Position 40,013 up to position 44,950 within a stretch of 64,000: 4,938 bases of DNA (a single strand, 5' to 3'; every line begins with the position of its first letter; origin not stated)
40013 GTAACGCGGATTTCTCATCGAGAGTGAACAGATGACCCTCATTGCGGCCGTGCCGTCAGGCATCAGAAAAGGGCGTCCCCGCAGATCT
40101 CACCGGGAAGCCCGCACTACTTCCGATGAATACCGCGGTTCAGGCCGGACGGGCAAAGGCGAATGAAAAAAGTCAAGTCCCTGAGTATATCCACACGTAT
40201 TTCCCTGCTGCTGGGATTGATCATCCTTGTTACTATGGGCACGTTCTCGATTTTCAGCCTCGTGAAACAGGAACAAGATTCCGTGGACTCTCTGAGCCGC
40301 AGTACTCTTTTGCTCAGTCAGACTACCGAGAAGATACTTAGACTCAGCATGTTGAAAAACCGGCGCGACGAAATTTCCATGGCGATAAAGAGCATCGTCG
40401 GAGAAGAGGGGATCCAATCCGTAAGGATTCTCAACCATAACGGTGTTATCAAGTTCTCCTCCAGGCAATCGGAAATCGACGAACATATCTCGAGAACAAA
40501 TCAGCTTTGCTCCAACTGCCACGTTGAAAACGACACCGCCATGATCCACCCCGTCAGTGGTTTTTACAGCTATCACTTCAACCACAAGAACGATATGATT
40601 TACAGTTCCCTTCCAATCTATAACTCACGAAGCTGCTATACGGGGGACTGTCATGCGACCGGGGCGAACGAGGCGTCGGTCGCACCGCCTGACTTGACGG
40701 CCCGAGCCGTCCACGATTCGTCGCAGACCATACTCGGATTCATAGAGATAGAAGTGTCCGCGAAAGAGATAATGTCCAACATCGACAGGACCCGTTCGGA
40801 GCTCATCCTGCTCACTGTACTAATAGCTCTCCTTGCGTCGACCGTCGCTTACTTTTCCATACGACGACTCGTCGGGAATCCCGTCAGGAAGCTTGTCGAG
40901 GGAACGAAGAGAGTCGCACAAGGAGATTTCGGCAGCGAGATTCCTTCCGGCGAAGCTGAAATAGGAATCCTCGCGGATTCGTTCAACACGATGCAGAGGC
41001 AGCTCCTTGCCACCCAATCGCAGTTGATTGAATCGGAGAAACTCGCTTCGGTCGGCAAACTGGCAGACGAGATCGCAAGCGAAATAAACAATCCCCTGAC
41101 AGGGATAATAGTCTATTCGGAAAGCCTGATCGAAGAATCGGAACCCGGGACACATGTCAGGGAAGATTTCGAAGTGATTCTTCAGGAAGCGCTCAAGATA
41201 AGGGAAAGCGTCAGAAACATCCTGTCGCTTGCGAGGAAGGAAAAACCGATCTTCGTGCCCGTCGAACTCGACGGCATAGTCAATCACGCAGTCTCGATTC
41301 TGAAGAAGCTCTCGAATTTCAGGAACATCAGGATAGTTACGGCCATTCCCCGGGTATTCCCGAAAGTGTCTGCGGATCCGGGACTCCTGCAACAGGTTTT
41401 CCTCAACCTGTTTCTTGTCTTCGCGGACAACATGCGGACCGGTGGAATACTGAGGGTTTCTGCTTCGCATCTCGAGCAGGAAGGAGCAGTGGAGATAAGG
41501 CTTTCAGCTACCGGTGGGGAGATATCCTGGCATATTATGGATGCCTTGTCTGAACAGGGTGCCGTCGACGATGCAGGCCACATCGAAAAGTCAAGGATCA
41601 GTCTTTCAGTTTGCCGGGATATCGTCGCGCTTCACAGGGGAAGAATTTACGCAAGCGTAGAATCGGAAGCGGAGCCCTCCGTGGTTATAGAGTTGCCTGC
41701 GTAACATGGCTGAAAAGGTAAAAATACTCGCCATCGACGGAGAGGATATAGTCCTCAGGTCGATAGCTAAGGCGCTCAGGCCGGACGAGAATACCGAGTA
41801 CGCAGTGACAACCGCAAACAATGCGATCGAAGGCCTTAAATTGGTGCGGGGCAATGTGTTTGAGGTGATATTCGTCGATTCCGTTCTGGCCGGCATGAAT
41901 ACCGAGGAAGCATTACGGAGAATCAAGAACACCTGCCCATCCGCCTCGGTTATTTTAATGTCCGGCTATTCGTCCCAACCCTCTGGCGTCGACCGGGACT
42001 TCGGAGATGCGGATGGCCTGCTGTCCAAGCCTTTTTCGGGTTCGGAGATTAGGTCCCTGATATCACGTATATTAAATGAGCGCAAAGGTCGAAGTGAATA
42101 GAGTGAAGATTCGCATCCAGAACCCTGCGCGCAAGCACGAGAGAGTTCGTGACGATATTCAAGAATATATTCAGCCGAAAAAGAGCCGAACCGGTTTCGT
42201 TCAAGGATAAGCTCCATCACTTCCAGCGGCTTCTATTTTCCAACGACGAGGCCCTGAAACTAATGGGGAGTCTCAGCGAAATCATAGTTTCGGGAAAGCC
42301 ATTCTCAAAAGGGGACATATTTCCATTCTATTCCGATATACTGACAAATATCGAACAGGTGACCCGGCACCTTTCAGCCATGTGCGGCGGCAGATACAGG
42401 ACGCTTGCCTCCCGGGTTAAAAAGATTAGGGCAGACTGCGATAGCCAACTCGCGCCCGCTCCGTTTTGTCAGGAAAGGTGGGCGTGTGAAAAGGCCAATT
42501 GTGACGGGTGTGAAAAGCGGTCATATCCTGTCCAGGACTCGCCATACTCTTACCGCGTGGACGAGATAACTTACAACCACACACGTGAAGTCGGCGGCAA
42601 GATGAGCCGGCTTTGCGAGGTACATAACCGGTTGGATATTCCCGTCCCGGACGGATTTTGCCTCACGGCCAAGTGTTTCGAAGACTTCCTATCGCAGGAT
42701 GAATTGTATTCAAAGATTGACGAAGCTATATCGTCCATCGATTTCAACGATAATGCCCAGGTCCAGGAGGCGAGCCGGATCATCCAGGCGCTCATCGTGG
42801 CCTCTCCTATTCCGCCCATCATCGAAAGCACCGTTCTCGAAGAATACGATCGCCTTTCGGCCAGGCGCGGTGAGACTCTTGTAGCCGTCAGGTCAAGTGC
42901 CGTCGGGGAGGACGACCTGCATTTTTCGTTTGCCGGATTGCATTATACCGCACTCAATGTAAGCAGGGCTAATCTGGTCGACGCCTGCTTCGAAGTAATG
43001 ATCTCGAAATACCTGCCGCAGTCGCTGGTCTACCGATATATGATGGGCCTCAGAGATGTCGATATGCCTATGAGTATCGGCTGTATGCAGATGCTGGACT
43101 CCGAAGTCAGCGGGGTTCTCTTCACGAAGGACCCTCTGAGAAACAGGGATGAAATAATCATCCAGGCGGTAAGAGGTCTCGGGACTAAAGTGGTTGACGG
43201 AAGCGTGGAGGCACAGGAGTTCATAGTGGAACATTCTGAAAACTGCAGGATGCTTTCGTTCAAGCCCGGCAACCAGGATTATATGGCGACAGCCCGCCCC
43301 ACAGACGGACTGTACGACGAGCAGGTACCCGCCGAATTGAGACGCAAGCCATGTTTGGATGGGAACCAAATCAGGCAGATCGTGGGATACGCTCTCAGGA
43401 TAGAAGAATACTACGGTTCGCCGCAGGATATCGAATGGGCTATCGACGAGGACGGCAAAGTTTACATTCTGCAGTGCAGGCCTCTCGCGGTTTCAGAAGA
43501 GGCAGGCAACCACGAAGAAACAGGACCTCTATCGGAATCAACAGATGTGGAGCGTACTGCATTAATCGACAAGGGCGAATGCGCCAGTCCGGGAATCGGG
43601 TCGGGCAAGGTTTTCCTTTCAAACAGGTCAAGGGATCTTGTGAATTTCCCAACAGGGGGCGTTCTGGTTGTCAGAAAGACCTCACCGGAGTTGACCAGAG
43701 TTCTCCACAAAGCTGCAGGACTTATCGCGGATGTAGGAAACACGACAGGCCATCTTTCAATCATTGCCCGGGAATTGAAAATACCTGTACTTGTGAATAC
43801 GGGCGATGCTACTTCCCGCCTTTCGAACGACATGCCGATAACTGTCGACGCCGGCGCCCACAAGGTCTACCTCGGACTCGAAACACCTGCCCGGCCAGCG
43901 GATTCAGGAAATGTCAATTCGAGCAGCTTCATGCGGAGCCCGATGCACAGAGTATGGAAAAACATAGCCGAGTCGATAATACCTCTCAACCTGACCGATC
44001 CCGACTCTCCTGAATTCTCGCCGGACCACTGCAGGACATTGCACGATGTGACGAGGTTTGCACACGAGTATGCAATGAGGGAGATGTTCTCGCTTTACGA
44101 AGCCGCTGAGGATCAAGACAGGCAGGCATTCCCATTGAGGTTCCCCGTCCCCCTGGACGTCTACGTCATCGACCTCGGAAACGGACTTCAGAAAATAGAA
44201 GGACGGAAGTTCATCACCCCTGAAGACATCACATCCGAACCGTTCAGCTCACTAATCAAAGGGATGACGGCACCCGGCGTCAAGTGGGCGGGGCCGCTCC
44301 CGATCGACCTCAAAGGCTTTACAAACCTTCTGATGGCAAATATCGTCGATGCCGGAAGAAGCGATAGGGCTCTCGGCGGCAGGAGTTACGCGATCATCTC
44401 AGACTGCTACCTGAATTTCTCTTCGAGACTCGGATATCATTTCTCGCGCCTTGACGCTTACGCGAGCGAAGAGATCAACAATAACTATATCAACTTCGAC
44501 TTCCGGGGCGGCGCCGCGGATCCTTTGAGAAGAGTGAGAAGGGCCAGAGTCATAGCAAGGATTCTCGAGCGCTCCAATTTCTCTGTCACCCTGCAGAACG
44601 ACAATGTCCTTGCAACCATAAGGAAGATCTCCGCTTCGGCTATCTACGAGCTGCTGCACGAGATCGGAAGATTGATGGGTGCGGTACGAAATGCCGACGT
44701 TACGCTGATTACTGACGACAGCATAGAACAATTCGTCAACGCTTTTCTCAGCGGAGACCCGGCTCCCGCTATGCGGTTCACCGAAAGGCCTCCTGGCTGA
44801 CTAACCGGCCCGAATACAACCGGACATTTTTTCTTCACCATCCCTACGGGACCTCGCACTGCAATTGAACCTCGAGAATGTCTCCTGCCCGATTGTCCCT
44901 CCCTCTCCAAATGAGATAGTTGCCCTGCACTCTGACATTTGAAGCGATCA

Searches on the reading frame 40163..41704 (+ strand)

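Call 8: search_protein_families(library=ncbifam, proteins=[window:40163-41704:+])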
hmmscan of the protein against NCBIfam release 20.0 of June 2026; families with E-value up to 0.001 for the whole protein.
window:40163-41704:+ (513 aa): 44 families (the best 25 are shown)
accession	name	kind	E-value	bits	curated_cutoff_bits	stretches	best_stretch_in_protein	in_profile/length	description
NF008468.0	PRK11360.1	equivalog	4.8e-29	101.2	646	2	284-510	383-605/616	two-component system sensor histidine kinase AtoS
NF007688.0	PRK10364.1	equivalog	5.8e-29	101.1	479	1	8-512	10-450/460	two-component system sensor histidine kinase ZraS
NF033092.0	HK_WalK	equivalog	6.7e-21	74.5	725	2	179-297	144-263/594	cell wall metabolism sensor histidine kinase WalK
NF047496.1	HK_LIC11548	equivalog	1.3e-17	63.9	750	1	211-417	274-483/589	LIC_11548 family sensor histidine kinase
NF010411.0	PRK13837.1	equivalog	2e-16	59.2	647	1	278-440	431-592/828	two-component system VirA-like sensor kinase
NF008312.0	PRK11100.1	equivalog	4.6e-16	58.7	356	1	187-498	157-459/477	two-component system sensor histidine kinase CreC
NF007837.0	PRK10549.1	equivalog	1.5e-15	56.9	603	1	202-512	153-457/466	envelope stress sensor histidine kinase BaeS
NF012163.2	BaeS_SmeS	equivalog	5.5e-15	55.3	500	1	173-511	122-456/457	sensor histidine kinase efflux regulator BaeS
NF046026.1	HisKinCckACaul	equivalog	6.3e-15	54.3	1000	1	285-445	290-452/678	cell cycle histidine kinase CckA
NF046020.1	HisKinCckABruc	equivalog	1.9e-14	52.5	1000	1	278-445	464-627/868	cell cycle histidine kinase CckA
NF052574.1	HisKinEspCMyxo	equivalog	2.1e-14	52.7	1200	1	284-504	404-628/785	serine histidine kinase EspC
NF041210.1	his_kin_PieS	equivalog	2.4e-14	53.2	850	1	203-512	161-469/474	two component system sensor histidine kinase PieS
TIGR01386.1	cztS_silS_copS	subfamily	3.4e-14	52.7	292.55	1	7-499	2-445/457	heavy metal sensor histidine kinase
NF053867.1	SprKinKinDBac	equivalog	1.2e-13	50.3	775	1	278-512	268-496/500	sporulation kinase KinD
NF006800.0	PRK09303.1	equivalog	2.8e-13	49.6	342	1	291-500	145-364/383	histidine kinase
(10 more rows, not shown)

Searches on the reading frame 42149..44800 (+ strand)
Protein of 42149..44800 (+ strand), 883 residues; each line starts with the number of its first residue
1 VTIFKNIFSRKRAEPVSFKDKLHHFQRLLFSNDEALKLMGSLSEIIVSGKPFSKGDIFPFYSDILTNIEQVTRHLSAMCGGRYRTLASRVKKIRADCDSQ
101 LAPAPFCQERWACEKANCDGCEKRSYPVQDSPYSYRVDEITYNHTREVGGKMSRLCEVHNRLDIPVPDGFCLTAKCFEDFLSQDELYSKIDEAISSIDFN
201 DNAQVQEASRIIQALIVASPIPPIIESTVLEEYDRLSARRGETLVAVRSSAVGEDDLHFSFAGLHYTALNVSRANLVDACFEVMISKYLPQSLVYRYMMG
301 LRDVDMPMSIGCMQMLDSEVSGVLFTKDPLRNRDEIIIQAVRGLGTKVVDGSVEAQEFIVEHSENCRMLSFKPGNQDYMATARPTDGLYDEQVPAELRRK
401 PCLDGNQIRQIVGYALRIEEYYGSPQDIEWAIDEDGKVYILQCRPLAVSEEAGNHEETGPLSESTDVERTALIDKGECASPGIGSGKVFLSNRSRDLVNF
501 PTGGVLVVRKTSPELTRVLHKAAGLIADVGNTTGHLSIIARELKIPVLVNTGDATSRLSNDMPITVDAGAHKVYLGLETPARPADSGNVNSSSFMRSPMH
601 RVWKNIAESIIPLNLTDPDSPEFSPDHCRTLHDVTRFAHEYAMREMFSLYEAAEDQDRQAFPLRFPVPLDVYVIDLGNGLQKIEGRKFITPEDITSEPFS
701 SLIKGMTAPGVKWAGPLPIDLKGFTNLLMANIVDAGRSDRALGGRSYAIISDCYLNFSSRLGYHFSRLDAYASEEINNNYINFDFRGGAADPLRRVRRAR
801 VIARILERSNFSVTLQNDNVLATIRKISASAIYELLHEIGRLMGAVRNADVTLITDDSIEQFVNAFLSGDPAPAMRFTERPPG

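Call 8: search_protein_families(library=ncbifam, proteins=[window:42149-44800:+])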
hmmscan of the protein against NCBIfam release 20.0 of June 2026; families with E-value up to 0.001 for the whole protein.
window:42149-44800:+ (883 aa): 24 families
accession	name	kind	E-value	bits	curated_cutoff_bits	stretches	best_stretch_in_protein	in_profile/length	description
NF005057.0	PRK06464.1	equivalog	2.9e-99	333.2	598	1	136-579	9-466/798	phosphoenolpyruvate synthase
TIGR01418.1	PEP_synth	equivalog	1.6e-93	314.5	739.75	1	137-581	5-460/784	pyruvate, water dikinase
NF004881.0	PRK06241.2-2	equivalog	2e-71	241.5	883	2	139-449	10-313/898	phosphoenolpyruvate synthase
NF052632.1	undecylprod_RedH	equivalog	1.2e-60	205.4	1350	2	142-461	11-307/880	undecylprodigiosin ligase RedH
NF004877.0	PRK06241.1-2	subfamily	1.1e-57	195.9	866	2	132-447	3-313/869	phosphoenolpyruvate synthase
NF052631.1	prodigiosin_PigC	equivalog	6.7e-56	189.7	1300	2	143-454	11-305/883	prodigiosin ligase PigC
NF004878.0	PRK06241.1-3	subfamily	1.2e-55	189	945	2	135-446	6-311/891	phosphoenolpyruvate synthase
NF041857.1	RIF_Ptrans_rph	equivalog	4.4e-54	184.1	999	2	135-447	4-311/864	rifamycin-inactivating phosphotransferase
NF004879.0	PRK06241.1-4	equivalog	8.8e-49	166.4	976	2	136-447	7-313/868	phosphoenolpyruvate synthase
NF004883.0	PRK06241.2-4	equivalog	1.8e-42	145.6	1063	2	133-447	17-328/928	phosphoenolpyruvate synthase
NF004880.0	PRK06241.2-1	equivalog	3.3e-38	131.2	972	3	147-352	17-215/837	phosphoenolpyruvate synthase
NF000283.1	RPH_KJ151292.1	equivalog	9.2e-38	130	1700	1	145-447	17-314/865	rifamycin-inactivating phosphotransferase Rph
NF004882.0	PRK06241.2-3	equivalog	1.7e-36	125.7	850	2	145-361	9-217/827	phosphoenolpyruvate synthase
NF004531.0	PRK05878.1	equivalog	9.8e-20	70.6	456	1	466-577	346-458/534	pyruvate, phosphate dikinase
TIGR01828.1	pyru_phos_dikin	equivalog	8.5e-14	50.5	843.45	1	470-550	384-465/865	pyruvate, phosphate dikinase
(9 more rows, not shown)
